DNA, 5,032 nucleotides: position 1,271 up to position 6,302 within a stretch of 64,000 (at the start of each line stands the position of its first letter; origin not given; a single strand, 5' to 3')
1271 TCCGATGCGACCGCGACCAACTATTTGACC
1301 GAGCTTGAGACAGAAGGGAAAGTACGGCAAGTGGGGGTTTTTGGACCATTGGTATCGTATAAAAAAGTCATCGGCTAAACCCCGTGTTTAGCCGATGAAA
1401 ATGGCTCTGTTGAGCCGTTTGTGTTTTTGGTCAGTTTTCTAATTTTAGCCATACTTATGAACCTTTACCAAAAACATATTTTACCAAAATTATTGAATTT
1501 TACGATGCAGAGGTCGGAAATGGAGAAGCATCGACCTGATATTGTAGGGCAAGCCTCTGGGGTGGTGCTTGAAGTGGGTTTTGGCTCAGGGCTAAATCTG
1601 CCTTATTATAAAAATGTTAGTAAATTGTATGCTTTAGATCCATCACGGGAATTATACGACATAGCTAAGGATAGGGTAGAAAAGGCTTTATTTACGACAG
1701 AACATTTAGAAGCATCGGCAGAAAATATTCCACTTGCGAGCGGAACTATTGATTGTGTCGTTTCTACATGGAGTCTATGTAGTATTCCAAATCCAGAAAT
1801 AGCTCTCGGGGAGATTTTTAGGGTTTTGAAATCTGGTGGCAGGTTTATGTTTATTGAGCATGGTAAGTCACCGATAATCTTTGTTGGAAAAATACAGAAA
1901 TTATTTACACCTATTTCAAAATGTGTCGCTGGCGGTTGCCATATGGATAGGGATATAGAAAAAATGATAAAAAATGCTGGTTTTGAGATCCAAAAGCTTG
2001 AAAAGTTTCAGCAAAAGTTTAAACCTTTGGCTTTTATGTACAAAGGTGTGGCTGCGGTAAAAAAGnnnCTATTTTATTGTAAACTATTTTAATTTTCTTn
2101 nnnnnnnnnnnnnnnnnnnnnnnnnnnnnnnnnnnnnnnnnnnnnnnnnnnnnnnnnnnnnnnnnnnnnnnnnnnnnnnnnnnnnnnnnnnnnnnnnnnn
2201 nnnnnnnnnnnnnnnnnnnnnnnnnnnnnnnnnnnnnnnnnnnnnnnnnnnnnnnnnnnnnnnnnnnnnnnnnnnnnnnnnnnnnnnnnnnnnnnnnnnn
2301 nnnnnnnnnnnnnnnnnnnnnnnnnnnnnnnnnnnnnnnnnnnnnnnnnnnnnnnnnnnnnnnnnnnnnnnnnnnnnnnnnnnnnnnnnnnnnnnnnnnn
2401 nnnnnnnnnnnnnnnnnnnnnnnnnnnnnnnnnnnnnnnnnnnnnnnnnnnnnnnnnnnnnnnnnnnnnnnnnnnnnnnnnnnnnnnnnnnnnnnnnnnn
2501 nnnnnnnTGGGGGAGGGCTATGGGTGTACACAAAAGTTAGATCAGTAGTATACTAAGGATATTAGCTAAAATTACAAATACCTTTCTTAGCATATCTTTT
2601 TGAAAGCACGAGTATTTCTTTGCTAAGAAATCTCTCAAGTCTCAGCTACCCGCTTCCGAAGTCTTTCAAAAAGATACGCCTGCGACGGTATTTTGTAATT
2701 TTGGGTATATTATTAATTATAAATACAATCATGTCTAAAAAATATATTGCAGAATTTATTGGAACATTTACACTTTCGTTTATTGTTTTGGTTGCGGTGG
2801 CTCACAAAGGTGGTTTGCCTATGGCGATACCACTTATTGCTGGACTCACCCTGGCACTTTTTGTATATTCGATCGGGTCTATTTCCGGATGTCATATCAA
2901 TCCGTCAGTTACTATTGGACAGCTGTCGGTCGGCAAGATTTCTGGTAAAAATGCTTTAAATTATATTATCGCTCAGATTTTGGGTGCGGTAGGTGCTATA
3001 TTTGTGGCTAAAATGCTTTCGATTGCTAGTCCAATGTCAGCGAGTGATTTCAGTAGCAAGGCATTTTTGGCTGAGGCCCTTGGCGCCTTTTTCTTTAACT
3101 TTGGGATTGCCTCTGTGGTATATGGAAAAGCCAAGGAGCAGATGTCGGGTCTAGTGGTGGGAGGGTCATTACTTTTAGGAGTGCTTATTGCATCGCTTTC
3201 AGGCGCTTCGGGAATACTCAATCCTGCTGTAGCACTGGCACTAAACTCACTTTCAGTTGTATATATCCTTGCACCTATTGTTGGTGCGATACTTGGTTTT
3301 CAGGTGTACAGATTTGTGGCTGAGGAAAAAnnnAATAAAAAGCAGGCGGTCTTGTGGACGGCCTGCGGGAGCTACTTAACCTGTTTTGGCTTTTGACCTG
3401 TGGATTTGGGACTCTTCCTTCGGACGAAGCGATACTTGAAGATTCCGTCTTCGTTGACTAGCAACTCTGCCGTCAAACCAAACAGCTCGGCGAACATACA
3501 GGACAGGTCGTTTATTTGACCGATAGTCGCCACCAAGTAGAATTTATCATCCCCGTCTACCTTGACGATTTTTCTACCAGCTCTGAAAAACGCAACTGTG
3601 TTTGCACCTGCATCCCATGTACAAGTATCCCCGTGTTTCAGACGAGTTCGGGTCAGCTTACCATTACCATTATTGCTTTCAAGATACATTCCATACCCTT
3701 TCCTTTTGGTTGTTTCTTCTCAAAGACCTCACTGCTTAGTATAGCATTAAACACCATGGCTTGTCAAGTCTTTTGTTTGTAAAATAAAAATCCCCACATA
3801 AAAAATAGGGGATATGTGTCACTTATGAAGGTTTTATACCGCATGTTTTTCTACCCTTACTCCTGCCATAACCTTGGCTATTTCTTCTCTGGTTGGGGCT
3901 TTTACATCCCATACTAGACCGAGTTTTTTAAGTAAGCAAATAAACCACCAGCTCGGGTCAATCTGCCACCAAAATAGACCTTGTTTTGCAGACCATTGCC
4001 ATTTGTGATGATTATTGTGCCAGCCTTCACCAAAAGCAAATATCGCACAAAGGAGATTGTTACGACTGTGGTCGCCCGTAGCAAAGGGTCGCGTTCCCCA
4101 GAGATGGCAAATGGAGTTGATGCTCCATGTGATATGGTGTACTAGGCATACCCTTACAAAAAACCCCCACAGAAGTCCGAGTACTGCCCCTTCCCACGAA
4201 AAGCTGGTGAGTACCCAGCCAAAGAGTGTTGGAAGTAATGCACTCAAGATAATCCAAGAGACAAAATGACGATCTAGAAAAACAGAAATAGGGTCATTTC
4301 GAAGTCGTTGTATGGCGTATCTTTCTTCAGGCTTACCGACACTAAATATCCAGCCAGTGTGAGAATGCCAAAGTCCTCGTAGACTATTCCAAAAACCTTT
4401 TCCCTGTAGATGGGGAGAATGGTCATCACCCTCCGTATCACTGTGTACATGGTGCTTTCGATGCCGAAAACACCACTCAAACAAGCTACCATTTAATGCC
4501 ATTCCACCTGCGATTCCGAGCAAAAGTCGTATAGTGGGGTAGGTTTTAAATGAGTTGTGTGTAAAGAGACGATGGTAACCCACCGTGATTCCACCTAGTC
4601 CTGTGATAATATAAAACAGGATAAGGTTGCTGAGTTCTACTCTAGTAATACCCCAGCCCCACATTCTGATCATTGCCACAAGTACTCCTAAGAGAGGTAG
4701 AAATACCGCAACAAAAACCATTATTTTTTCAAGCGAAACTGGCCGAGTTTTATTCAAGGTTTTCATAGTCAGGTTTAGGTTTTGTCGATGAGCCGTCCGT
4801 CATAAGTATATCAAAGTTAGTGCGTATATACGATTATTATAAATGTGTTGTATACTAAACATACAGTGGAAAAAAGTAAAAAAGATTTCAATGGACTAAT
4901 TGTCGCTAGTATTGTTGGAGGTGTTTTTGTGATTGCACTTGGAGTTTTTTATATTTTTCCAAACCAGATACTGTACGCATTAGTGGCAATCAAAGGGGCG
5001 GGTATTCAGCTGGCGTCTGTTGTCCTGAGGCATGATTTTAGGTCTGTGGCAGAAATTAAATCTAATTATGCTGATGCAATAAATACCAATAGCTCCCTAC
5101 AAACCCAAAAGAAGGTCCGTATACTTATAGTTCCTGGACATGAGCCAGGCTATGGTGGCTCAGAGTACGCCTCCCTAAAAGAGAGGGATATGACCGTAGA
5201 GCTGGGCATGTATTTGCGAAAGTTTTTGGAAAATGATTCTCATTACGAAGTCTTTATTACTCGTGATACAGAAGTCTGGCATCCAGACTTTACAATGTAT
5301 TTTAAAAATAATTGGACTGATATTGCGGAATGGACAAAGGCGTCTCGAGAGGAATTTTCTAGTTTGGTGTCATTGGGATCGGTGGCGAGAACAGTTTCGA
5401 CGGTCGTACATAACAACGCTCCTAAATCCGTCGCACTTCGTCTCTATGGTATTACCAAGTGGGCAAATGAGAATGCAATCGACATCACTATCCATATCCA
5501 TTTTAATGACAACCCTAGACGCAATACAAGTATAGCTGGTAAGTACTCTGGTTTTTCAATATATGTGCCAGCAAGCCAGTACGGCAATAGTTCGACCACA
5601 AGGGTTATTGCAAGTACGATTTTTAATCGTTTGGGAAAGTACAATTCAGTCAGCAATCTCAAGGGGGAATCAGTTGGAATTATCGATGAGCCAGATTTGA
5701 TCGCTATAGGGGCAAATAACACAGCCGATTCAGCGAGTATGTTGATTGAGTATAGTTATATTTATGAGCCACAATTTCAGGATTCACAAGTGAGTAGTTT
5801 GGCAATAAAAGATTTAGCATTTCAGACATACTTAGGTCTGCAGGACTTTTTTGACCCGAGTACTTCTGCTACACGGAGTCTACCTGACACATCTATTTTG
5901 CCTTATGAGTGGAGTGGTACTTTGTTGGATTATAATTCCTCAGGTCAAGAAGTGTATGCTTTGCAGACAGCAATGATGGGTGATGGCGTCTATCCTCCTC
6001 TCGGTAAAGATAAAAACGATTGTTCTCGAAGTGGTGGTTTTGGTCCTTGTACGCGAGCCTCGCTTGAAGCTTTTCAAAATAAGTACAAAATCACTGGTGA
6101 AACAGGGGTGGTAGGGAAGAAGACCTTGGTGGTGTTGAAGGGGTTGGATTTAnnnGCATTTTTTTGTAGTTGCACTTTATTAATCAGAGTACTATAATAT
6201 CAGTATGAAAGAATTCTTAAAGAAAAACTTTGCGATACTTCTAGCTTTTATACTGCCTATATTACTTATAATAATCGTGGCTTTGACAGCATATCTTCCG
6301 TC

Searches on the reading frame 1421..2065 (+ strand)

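Call 82: search_protein_families(library=pfam, proteins=[window:1421-2065:+], max_evalue=0.001)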
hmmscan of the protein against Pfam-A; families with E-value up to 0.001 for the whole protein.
window:1421-2065:+ (215 aa): 6 families
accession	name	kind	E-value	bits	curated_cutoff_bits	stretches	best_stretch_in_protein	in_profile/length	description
PF08241.18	Methyltransf_11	-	4.8e-20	72.4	21.2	1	50-144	1-95/95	Methyltransferase domain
PF13649.12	Methyltransf_25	-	1.3e-14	55.1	27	1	49-140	1-97/97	Methyltransferase domain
PF13489.12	Methyltransf_23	-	1.1e-13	51.6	27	1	44-192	21-163/164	Methyltransferase domain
PF01209.24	Ubie_methyltran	-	8.1e-12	45.4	20.1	1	67-152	73-159/233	ubiE/COQ5 methyltransferase family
PF13847.12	Methyltransf_31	-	7.4e-09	35.9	27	1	67-185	29-143/145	Methyltransferase domain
PF08242.18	Methyltransf_12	-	8.7e-08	33.2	30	1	50-142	1-98/98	Methyltransferase domain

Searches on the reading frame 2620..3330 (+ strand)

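Call 82: search_protein_families(library=pfam, proteins=[window:2620-3330:+], max_evalue=0.001)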
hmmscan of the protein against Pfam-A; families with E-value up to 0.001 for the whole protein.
window:2620-3330:+ (237 aa): 1 family
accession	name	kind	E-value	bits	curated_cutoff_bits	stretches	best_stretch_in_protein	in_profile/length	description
PF00230.25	MIP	-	4.3e-21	76.1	25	1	38-230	7-222/222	Major intrinsic protein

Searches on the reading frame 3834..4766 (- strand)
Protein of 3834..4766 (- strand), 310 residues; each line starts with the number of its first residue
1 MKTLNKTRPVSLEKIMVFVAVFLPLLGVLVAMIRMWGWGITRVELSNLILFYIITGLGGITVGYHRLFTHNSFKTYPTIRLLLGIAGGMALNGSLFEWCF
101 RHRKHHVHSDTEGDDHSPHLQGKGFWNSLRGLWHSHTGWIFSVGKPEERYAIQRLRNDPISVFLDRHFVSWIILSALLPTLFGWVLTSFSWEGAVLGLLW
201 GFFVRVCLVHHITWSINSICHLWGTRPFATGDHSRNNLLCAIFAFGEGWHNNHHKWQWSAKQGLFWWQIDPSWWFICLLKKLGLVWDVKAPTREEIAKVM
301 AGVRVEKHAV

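Call 82: search_protein_families(library=pfam, proteins=[window:3834-4766:-], max_evalue=0.001)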
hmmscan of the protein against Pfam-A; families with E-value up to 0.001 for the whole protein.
window:3834-4766:- (310 aa): 1 family
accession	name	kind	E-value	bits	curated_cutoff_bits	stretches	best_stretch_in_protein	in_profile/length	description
PF00487.30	FA_desaturase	-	5e-17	63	29.7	1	49-257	7-224/253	Fatty acid desaturase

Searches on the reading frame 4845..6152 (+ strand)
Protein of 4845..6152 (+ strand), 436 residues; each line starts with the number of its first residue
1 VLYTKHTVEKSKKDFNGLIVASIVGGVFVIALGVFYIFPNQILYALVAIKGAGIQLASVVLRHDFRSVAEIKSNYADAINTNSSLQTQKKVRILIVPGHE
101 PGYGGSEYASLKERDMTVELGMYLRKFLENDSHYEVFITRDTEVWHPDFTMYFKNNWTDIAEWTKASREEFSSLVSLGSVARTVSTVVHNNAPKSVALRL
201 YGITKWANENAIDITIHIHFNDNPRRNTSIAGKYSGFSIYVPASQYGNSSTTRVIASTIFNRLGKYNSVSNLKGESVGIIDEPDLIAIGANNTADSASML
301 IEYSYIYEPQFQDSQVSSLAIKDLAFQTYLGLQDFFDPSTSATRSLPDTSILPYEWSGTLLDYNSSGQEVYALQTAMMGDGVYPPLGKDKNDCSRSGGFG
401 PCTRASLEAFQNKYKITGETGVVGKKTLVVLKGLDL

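Call 62: search_protein_families(library=pfam, proteins=[window:4845-6152:+], max_evalue=0.001)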
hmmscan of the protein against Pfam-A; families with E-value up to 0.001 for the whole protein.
window:4845-6152:+ (436 aa): 2 families
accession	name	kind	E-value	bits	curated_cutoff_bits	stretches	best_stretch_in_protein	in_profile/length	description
PF01520.23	Amidase_3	-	1.2e-12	48.6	27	1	93-310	1-150/174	N-acetylmuramoyl-L-alanine amidase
PF01471.23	PG_binding_1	-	5.7e-06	26.8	23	1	366-431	1-57/57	Putative peptidoglycan binding domain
